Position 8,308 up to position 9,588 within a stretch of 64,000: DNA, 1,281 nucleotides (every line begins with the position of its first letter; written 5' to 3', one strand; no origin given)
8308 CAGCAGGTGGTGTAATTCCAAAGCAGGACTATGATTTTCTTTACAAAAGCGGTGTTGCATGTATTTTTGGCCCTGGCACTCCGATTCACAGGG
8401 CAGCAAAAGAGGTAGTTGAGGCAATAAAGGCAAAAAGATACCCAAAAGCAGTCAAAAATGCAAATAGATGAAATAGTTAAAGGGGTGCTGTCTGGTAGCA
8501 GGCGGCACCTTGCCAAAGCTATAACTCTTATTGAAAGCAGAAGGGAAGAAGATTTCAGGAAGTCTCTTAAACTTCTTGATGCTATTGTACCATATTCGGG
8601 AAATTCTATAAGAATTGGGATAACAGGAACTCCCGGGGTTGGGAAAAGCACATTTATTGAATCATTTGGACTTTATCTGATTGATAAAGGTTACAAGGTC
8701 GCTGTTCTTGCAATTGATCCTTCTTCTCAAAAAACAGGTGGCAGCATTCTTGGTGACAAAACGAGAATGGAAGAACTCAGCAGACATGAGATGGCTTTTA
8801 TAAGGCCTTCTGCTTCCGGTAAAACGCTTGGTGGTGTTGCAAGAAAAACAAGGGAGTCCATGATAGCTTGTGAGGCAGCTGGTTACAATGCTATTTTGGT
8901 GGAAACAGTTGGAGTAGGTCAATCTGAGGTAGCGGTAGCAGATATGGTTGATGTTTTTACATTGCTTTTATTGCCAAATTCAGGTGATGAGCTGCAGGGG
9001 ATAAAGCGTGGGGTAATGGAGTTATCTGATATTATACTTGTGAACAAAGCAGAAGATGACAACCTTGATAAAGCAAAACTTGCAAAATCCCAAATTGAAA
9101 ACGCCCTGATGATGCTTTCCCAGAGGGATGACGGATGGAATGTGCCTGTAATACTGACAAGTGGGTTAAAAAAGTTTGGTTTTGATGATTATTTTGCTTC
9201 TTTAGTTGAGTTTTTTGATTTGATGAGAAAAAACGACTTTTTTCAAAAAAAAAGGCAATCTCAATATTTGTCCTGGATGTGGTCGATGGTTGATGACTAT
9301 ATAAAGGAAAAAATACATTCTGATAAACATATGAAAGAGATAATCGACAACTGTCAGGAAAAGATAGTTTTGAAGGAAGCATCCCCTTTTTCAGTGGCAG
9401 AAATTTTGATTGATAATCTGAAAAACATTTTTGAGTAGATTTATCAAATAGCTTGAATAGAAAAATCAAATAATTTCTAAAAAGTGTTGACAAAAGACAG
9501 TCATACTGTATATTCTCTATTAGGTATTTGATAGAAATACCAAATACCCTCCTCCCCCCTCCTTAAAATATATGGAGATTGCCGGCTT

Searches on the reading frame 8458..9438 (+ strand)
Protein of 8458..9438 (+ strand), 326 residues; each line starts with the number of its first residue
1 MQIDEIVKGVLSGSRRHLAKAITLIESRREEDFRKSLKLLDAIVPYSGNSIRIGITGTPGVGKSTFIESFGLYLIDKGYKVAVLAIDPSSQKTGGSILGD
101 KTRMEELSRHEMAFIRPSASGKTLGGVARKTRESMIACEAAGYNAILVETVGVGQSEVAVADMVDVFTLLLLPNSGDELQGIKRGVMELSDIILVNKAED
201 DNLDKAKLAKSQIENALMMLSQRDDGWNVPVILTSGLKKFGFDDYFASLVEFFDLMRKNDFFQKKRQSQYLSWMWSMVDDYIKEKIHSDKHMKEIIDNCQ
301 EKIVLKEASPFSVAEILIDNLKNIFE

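Call 7: search_protein_families(library=pfam, proteins=[window:8458-9438:+])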
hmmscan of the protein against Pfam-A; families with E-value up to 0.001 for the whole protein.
window:8458-9438:+ (326 aa): 7 families
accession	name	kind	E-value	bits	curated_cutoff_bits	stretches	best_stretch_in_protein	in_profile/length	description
PF03308.22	MeaB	-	1.8e-100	335.9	23.1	1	18-288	1-270/273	Methylmalonyl Co-A mutase-associated GTPase MeaB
PF13479.12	AAA_24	-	9.6e-05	22.7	27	1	50-152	2-74/195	AAA domain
PF03029.23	ATP_bind_1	-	0.00012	22.4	27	1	55-92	1-38/240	Conserved hypothetical ATP binding protein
PF02492.25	cobW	-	0.00017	21.7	20.7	1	53-206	3-159/180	CobW/HypB/UreG, nucleotide-binding domain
PF20720.3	nSTAND3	-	0.00036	20.7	27.2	0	55-84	22-51/155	Novel STAND NTPase 3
PF01656.29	CbiA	-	0.00084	19.7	25.4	0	58-185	7-54/125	CobQ/CobB/MinD/ParA nucleotide binding domain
PF07693.20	KAP_NTPase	-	0.00092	19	20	0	38-95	7-65/293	KAP family P-loop domain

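Call 12: find_related_loci(query=window:8458-9435:+, collection=genome_contigs, flank=5000)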
Query window:8458-9435:+ (326 aa) in genome_contigs; peptide patterns used: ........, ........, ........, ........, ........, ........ (x = any residue, [..] = any of these).
600 stretches matched a pattern (row limit reached: there are more); 584 encode a relative of the query (tblastn E <= 1e-3); the best 80 are kept; 80 distinct loci.
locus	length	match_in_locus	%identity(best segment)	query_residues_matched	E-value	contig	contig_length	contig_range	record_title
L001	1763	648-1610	55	2-322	6e-122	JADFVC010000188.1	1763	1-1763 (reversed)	MAG: Chloroflexota bacterium isolate C2.bin.19 k83_1743097, whole genome shotgun sequence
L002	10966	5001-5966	54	1-322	2e-113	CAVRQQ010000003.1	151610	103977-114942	MAG: uncultured delta proteobacterium isolate MFD03804.bin.1.96 genome assembly, contig: contig_17967, whole genome shot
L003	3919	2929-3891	54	2-322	8e-115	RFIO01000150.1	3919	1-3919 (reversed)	MAG: Deltaproteobacteria bacterium isolate J078 k99_344653, whole genome shotgun sequence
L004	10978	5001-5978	55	3-325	3e-112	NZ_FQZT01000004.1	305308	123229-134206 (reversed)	Malonomonas rubra DSM 5091, whole genome shotgun sequence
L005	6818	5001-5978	55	3-325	1e-110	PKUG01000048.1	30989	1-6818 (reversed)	MAG: Desulfuromonas sp. isolate BM522 sc_816, whole genome shotgun sequence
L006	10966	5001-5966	53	1-322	3e-110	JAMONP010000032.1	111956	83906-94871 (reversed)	MAG: Desulfuromonadales bacterium isolate 4281-140_metabat2_scaf2bin.052 4281-140_scaffold_24_c1, whole genome shotgun s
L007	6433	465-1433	53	1-323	3e-108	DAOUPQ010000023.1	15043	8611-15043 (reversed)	MAG TPA_asm: Flavobacteriia bacterium isolate CSMAG_104 CSMAG_104_k127_3778574_length_15043_cov_43.2518, whole genome sh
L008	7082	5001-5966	52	1-322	9e-108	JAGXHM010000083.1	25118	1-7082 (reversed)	MAG: Deltaproteobacteria bacterium isolate LH_M62 k141_954902, whole genome shotgun sequence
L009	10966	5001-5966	51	1-322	1e-107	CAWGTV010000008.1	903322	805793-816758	MAG: uncultured delta proteobacterium isolate MFD09779.bin.1.259 genome assembly, contig: contig_8085, whole genome shot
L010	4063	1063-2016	53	1-319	2e-107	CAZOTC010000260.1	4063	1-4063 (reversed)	MAG TPA_asm: uncultured Geobacter sp. isolate SRP220891_co1_136 genome assembly, contig: NODE_44927_length_4063_cov_7.99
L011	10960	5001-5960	51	7-326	8e-106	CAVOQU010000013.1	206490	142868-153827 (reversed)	MAG: uncultured Flavobacteriaceae bacterium isolate MFD09964.bin.1.347 genome assembly, contig: contig_7749, whole genom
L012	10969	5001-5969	50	1-323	4e-105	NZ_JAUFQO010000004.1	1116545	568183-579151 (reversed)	Lutimonas halocynthiae strain CECT 8444 velvet_auto_105_4, whole genome shotgun sequence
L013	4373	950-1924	48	1-325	4e-105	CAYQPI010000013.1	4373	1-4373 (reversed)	MAG TPA_asm: uncultured Flavobacteriaceae bacterium isolate SRP182702_co1_54 genome assembly, contig: k141_2269553, whol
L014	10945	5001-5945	50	5-319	3e-104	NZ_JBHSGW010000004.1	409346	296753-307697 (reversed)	Flavobacterium ponti strain CCUG 58402 velvet_auto_127_4, whole genome shotgun sequence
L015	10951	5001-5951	51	3-319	2e-104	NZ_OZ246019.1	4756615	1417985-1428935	MAG: Marinifilum sp. isolate 2e2f0af6-6352-4b82-930b-c4df64eacec3 chromosome 1, complete sequence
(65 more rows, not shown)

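Call 13: find_encoding_contigs(protein=window:8458-9438:+, flank=3000, max_places=10)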
Protein window:8458-9438:+ (326 aa): 24 contigs read that carry it; 10 places shown.
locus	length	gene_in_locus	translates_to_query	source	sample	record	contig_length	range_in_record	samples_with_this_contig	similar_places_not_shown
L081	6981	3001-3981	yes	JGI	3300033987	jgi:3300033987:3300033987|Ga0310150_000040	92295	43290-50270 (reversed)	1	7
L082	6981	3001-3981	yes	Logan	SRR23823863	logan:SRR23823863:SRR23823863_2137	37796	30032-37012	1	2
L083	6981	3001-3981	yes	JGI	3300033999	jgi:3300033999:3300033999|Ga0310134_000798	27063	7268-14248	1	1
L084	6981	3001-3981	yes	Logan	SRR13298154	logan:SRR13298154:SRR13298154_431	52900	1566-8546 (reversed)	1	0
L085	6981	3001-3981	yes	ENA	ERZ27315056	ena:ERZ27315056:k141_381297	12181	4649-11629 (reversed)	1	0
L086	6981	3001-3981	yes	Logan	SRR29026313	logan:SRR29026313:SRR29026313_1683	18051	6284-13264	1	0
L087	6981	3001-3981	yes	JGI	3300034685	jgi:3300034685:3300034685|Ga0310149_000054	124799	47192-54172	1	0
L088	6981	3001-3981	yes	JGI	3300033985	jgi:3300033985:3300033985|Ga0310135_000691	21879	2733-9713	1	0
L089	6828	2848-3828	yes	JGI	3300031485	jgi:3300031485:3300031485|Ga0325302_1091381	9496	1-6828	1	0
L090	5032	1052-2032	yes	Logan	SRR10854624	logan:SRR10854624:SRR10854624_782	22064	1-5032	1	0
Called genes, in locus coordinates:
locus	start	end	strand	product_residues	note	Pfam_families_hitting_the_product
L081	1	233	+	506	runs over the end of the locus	PF00289:Biotin_carb_N, PF02222:ATP-grasp, PF02655:ATP-grasp_3 (weak), PF02786:CPSase_L_D2, PF07478:Dala_Dala_lig_C (weak), PF02785:Biotin_carb_C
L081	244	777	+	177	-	PF00364:Biotin_lipoyl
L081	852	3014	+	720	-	PF01642:MM_CoA_mutase, PF02310:B12-binding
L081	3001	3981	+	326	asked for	PF03308:MeaB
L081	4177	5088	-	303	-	-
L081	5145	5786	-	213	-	PF00072:Response_reg, PF00486:Trans_reg_C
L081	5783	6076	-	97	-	PF01910:Thiamine_BP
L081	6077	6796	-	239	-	PF02475:TRM5-TYW2_MTfase (weak), PF05175:MTS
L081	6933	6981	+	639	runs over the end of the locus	PF00456:Transketolase_N, PF13292:DXP_synthase_N (faint), PF00676:E1_dh (faint), PF02779:Transket_pyr, PF02780:Transketolase_C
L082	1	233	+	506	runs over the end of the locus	PF00289:Biotin_carb_N, PF02222:ATP-grasp, PF02655:ATP-grasp_3 (weak), PF02786:CPSase_L_D2, PF07478:Dala_Dala_lig_C (weak), PF02785:Biotin_carb_C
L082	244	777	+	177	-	PF00364:Biotin_lipoyl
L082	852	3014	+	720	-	PF01642:MM_CoA_mutase, PF02310:B12-binding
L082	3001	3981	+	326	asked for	PF03308:MeaB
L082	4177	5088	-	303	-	-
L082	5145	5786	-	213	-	PF00072:Response_reg, PF00486:Trans_reg_C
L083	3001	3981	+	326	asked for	PF03308:MeaB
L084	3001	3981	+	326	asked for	PF03308:MeaB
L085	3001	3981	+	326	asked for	PF03308:MeaB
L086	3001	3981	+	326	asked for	PF03308:MeaB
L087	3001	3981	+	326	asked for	PF03308:MeaB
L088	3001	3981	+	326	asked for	PF03308:MeaB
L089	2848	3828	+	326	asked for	PF03308:MeaB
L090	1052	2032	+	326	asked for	PF03308:MeaB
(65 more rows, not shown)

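Call 15: find_homologous_proteins(query=window:8458-9435:+, max_evalue=1e-60)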
Query window:8458-9435:+ (326 aa): 7992 proteins with E <= 1e-60 among 8000 candidates; the best 120 are listed.
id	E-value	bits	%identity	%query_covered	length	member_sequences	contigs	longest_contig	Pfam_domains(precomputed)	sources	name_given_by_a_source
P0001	1.7e-208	709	100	100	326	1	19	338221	PF03308.23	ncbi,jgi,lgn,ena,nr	ncbi:MAG: GTPase [Deferribacteres bacterium]|jgi:LAO/AO transport system kinase|nr:methylmalonyl-CoA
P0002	1.8e-173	594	82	100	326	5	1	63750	PF03308.23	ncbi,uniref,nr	ncbi:methylmalonyl Co-A mutase-associated GTPase MeaB [Deferribacterales bacterium Es71-Z0220]|unire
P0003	5.6e-171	586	81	100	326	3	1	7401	PF03308.23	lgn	-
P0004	8.8e-160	549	76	100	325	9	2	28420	PF02492.26,PF03308.23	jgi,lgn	jgi:LAO/AO transport system kinase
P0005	3.9e-159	547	78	100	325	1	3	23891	PF02492.26,PF13479.13,PF03308.23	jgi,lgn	jgi:LAO/AO transport system kinase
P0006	5.8e-159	547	78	100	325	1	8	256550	PF02492.26,PF13479.13,PF03308.23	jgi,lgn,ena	jgi:LAO/AO transport system kinase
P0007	6.3e-146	504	71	100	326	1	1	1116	PF03308.23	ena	-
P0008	1.2e-144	500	71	100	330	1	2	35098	PF03308.23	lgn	-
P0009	1.4e-144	499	70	99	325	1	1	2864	PF03308.23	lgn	-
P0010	1.5e-143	496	70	99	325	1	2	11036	PF03308.23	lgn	-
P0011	1.6e-143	496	70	100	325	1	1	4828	PF03308.23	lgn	-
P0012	3.4e-142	491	69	100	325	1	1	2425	PF03308.23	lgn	-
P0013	3.8e-132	458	79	82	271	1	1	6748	PF02492.26,PF13479.13,PF00009.34,PF03308.23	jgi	jgi:LAO/AO transport system kinase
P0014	1.6e-113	397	57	98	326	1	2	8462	PF03308.23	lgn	-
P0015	1.0e-112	395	58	98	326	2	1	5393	PF03308.23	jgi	jgi:LAO/AO transport system kinase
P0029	2.7e-109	383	55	98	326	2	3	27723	PF03308.23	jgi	-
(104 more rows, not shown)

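Call 17: find_encoding_contigs(protein=P0002, flank=4000, max_places=3)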
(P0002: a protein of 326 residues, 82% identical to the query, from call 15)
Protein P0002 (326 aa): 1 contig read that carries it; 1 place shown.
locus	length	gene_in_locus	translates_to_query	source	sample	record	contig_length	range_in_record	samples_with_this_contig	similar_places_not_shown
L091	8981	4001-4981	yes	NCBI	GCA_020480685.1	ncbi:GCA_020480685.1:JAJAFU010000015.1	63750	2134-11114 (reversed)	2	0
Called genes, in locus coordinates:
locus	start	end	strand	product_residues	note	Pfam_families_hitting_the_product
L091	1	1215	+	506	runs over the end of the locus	PF00289:Biotin_carb_N, PF02222:ATP-grasp, PF02655:ATP-grasp_3 (weak), PF02786:CPSase_L_D2, PF07478:Dala_Dala_lig_C (weak), PF02785:Biotin_carb_C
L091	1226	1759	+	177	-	PF00364:Biotin_lipoyl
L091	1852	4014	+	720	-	PF01642:MM_CoA_mutase, PF02310:B12-binding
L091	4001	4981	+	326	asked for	PF03308:MeaB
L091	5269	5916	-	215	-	PF08843:AbiEii (faint)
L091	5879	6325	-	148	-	-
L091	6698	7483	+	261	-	-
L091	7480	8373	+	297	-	-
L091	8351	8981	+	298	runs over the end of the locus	PF00005:ABC_tran, PF13304:AAA_21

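Call 18: find_encoding_contigs(protein=P0006, flank=4000, max_places=4)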
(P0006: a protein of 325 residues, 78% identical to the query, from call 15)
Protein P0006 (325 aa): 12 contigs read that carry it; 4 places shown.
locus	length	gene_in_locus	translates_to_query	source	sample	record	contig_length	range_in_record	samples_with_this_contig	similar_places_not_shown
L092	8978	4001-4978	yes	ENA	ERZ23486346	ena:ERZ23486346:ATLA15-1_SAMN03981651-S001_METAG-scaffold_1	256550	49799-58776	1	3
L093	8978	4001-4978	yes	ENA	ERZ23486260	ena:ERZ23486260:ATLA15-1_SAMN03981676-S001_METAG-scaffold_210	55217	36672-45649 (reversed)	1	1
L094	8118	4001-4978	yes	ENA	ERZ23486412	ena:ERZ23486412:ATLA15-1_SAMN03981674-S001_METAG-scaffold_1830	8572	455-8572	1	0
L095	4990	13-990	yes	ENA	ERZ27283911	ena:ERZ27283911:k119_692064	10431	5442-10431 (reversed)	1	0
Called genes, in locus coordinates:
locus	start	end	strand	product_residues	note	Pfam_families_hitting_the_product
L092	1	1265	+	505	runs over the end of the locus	PF00289:Biotin_carb_N, PF02222:ATP-grasp, PF02655:ATP-grasp_3 (weak), PF02786:CPSase_L_D2, PF07478:Dala_Dala_lig_C (weak), PF02785:Biotin_carb_C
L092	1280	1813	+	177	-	PF00364:Biotin_lipoyl, PF25919:BSH_CusB (weak)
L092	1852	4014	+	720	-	PF01642:MM_CoA_mutase, PF02310:B12-binding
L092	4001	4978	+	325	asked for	PF03308:MeaB, PF02492:cobW (faint), PF13479:AAA_24 (weak)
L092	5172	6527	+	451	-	PF02812:ELFV_dehydrog_N, PF00208:ELFV_dehydrog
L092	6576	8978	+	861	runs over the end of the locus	PF01326:PPDK_N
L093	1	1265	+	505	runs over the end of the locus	PF00289:Biotin_carb_N, PF02222:ATP-grasp, PF02655:ATP-grasp_3 (weak), PF02786:CPSase_L_D2, PF07478:Dala_Dala_lig_C (weak), PF02785:Biotin_carb_C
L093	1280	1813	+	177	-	PF00364:Biotin_lipoyl, PF25919:BSH_CusB (weak)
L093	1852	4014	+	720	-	PF01642:MM_CoA_mutase, PF02310:B12-binding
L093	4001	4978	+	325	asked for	PF03308:MeaB, PF02492:cobW (faint), PF13479:AAA_24 (weak)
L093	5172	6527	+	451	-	PF02812:ELFV_dehydrog_N, PF00208:ELFV_dehydrog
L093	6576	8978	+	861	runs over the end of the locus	PF01326:PPDK_N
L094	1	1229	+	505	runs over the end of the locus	PF00289:Biotin_carb_N, PF02222:ATP-grasp, PF02655:ATP-grasp_3 (weak), PF02786:CPSase_L_D2, PF07478:Dala_Dala_lig_C (weak), PF02785:Biotin_carb_C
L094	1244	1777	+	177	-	PF00364:Biotin_lipoyl, PF25919:BSH_CusB (weak)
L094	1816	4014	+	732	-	-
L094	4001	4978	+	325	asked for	PF03308:MeaB, PF02492:cobW (faint), PF13479:AAA_24 (weak)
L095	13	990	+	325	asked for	PF03308:MeaB, PF02492:cobW (faint), PF13479:AAA_24 (weak)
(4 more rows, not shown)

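Call 19: find_encoding_contigs(protein=P0004, flank=4000, max_places=3)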
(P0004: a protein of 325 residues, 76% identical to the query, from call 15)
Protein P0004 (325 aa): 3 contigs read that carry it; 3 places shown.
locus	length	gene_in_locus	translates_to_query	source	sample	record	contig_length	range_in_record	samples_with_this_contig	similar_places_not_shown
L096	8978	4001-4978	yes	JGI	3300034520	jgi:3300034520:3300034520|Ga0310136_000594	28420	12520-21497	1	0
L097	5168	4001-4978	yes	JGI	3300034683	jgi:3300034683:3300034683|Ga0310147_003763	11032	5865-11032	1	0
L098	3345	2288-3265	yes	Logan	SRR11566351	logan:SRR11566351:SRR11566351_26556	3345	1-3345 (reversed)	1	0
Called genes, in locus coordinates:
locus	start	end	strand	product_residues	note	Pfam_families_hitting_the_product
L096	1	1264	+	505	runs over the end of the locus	PF00289:Biotin_carb_N, PF02222:ATP-grasp, PF02655:ATP-grasp_3 (weak), PF02786:CPSase_L_D2, PF07478:Dala_Dala_lig_C (weak), PF02785:Biotin_carb_C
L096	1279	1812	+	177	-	PF25919:BSH_CusB (faint), PF00364:Biotin_lipoyl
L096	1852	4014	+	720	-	PF01642:MM_CoA_mutase, PF02310:B12-binding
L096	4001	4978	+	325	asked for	PF03308:MeaB, PF02492:cobW (faint)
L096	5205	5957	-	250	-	PF04773:FecR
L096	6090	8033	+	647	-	PF17764:PriA_3primeBD, PF00270:DEAD, PF04851:ResIII, PF18319:Zn_ribbon_PriA, PF00271:Helicase_C, PF18074:PriA_C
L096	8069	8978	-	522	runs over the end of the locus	PF02550:AcetylCoA_hydro, PF13336:AcetylCoA_hyd_C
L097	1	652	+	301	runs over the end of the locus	PF00289:Biotin_carb_N, PF02222:ATP-grasp, PF02655:ATP-grasp_3 (weak), PF02786:CPSase_L_D2, PF07478:Dala_Dala_lig_C (weak)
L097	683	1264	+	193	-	PF02785:Biotin_carb_C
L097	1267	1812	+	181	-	PF25919:BSH_CusB (faint), PF00364:Biotin_lipoyl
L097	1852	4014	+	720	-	PF01642:MM_CoA_mutase, PF02310:B12-binding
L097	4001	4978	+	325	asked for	PF03308:MeaB, PF02492:cobW (faint)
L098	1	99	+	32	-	?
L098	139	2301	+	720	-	PF01642:MM_CoA_mutase, PF02310:B12-binding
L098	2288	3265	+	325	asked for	PF03308:MeaB, PF02492:cobW (faint)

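Call 21: find_encoding_contigs(protein=P0003, flank=4000, max_places=3)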
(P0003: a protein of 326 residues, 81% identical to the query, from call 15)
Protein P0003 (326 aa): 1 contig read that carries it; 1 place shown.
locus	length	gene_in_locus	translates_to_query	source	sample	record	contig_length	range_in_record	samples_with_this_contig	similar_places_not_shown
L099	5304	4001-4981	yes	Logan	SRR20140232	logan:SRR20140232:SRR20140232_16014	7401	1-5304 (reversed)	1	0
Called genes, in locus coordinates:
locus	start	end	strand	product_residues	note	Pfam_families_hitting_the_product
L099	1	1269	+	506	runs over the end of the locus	PF00289:Biotin_carb_N, PF02222:ATP-grasp, PF02655:ATP-grasp_3 (weak), PF02786:CPSase_L_D2, PF07478:Dala_Dala_lig_C, PF02785:Biotin_carb_C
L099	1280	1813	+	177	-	PF25919:BSH_CusB (faint), PF00364:Biotin_lipoyl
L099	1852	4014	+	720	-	PF01642:MM_CoA_mutase, PF02310:B12-binding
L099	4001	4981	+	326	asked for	PF03308:MeaB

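Call 22: find_encoding_contigs(protein=P0008, flank=4000, max_places=3)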
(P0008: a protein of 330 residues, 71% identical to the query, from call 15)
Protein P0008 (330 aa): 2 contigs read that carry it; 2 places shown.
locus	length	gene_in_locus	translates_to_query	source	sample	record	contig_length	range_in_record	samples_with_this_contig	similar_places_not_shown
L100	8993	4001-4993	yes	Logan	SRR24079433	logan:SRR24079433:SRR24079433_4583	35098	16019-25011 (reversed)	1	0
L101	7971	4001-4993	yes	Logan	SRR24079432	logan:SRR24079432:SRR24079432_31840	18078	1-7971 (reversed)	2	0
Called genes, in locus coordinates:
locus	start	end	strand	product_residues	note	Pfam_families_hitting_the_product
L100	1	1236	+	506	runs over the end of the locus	PF00289:Biotin_carb_N, PF02222:ATP-grasp, PF02655:ATP-grasp_3 (weak), PF02786:CPSase_L_D2, PF07478:Dala_Dala_lig_C (weak), PF02785:Biotin_carb_C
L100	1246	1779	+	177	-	PF18140:PCC_BT (weak), PF00364:Biotin_lipoyl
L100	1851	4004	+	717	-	PF01642:MM_CoA_mutase, PF02310:B12-binding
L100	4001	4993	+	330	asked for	PF03308:MeaB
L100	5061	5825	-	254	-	PF00378:ECH_1, PF16113:ECH_2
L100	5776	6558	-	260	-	PF00378:ECH_1, PF16113:ECH_2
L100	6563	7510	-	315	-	PF00753:Lactamase_B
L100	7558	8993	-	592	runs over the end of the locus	PF02771:Acyl-CoA_dh_N, PF02770:Acyl-CoA_dh_M, PF00441:Acyl-CoA_dh_1, PF22924:ACOX_C_alpha1, PF08028:Acyl-CoA_dh_2, PF21343:ACAD9-ACADV_C (faint), PF21263:Acyl-CoA-dh_C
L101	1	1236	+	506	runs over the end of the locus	PF00289:Biotin_carb_N, PF02222:ATP-grasp, PF02655:ATP-grasp_3 (weak), PF02786:CPSase_L_D2, PF07478:Dala_Dala_lig_C (weak), PF02785:Biotin_carb_C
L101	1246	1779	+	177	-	PF18140:PCC_BT (weak), PF00364:Biotin_lipoyl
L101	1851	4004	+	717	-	PF01642:MM_CoA_mutase, PF02310:B12-binding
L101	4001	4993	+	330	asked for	PF03308:MeaB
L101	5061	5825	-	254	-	PF00378:ECH_1, PF16113:ECH_2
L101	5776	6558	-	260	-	PF00378:ECH_1, PF16113:ECH_2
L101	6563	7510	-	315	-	PF00753:Lactamase_B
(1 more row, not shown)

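Call 23: find_encoding_contigs(protein=P0010, flank=4000, max_places=3)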
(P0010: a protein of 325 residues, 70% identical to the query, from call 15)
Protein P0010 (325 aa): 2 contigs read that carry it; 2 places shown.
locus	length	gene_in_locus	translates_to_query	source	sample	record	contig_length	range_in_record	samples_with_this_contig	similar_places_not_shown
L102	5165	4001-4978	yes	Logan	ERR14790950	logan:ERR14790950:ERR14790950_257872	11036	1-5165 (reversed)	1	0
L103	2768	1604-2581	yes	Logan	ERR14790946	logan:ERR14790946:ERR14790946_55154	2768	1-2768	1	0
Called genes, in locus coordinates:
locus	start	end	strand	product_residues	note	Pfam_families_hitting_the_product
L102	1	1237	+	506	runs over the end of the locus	PF00289:Biotin_carb_N, PF02222:ATP-grasp, PF02655:ATP-grasp_3 (weak), PF02786:CPSase_L_D2, PF07478:Dala_Dala_lig_C, PF02785:Biotin_carb_C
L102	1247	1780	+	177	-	PF00364:Biotin_lipoyl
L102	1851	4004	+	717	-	PF01642:MM_CoA_mutase, PF02310:B12-binding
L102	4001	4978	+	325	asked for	PF03308:MeaB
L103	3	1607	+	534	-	?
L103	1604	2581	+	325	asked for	PF03308:MeaB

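Call 33: find_encoding_contigs(protein=P0029, flank=3000, max_places=4)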
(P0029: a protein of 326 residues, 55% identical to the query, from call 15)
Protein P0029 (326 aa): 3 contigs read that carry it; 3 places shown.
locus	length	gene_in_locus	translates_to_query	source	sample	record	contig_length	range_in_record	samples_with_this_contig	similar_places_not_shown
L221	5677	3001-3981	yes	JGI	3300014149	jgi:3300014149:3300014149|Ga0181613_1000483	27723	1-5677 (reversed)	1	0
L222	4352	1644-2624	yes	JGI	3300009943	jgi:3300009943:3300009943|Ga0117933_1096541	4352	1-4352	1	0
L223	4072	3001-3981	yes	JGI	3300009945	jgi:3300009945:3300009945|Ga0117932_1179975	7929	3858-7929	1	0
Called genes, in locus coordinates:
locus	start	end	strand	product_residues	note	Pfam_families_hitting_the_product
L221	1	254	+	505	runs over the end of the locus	PF00289:Biotin_carb_N, PF02222:ATP-grasp, PF02655:ATP-grasp_3 (weak), PF02786:CPSase_L_D2, PF07478:Dala_Dala_lig_C, PF02785:Biotin_carb_C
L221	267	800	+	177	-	PF21385:ACCA_BT (weak), PF00364:Biotin_lipoyl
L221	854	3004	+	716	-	PF01642:MM_CoA_mutase, PF02310:B12-binding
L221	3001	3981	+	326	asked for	PF03308:MeaB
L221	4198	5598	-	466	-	PF05221:AdoHcyase, PF00670:AdoHcyase_NAD, PF02826:2-Hacid_dh_C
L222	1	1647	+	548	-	?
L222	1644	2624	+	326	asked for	PF03308:MeaB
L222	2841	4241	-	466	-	PF05221:AdoHcyase, PF00670:AdoHcyase_NAD, PF02826:2-Hacid_dh_C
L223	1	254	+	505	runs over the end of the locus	PF00289:Biotin_carb_N, PF02222:ATP-grasp, PF02655:ATP-grasp_3 (weak), PF02786:CPSase_L_D2, PF07478:Dala_Dala_lig_C, PF02785:Biotin_carb_C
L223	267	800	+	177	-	PF21385:ACCA_BT (weak), PF00364:Biotin_lipoyl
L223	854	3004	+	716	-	PF01642:MM_CoA_mutase, PF02310:B12-binding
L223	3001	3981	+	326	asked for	PF03308:MeaB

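Call 34: find_encoding_contigs(protein=P0014, flank=3000, max_places=3)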
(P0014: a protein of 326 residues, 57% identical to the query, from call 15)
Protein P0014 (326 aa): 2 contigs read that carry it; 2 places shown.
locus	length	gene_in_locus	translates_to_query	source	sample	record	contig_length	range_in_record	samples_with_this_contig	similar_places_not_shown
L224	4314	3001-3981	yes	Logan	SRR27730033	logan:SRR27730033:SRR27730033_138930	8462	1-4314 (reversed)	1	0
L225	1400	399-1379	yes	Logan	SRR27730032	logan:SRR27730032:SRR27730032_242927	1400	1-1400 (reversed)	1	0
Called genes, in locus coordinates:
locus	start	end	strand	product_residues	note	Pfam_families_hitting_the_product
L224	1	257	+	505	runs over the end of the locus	PF00289:Biotin_carb_N, PF02222:ATP-grasp, PF02655:ATP-grasp_3 (weak), PF02786:CPSase_L_D2, PF07478:Dala_Dala_lig_C, PF02785:Biotin_carb_C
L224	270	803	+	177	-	PF00364:Biotin_lipoyl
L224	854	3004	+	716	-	PF01642:MM_CoA_mutase, PF02310:B12-binding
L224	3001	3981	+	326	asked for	PF03308:MeaB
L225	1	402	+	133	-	?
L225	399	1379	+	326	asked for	PF03308:MeaB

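Call 35: find_encoding_contigs(protein=P0015, flank=3000, max_places=3)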
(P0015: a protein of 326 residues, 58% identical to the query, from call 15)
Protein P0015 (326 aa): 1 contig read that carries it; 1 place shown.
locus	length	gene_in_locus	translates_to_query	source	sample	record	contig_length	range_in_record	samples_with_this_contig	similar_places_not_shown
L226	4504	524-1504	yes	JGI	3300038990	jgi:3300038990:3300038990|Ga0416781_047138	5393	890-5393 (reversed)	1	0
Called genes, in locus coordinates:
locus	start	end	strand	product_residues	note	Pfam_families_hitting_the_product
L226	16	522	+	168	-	PF02310:B12-binding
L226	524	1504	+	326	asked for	PF03308:MeaB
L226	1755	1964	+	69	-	PF12797:Fer4_2 (weak), PF12837:Fer4_6 (weak), PF13187:Fer4_9 (faint), PF13237:Fer4_10 (weak), PF14697:Fer4_21 (faint), PF00037:Fer4 (weak), PF13370:Fer4_13 (faint), PF12838:Fer4_7, +1 more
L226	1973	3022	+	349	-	PF01855:POR_N, PF02780:Transketolase_C (weak), PF17147:PFOR_II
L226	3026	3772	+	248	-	PF02775:TPP_enzyme_C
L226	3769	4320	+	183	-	PF01558:POR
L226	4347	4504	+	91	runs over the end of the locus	PF00708:Acylphosphatase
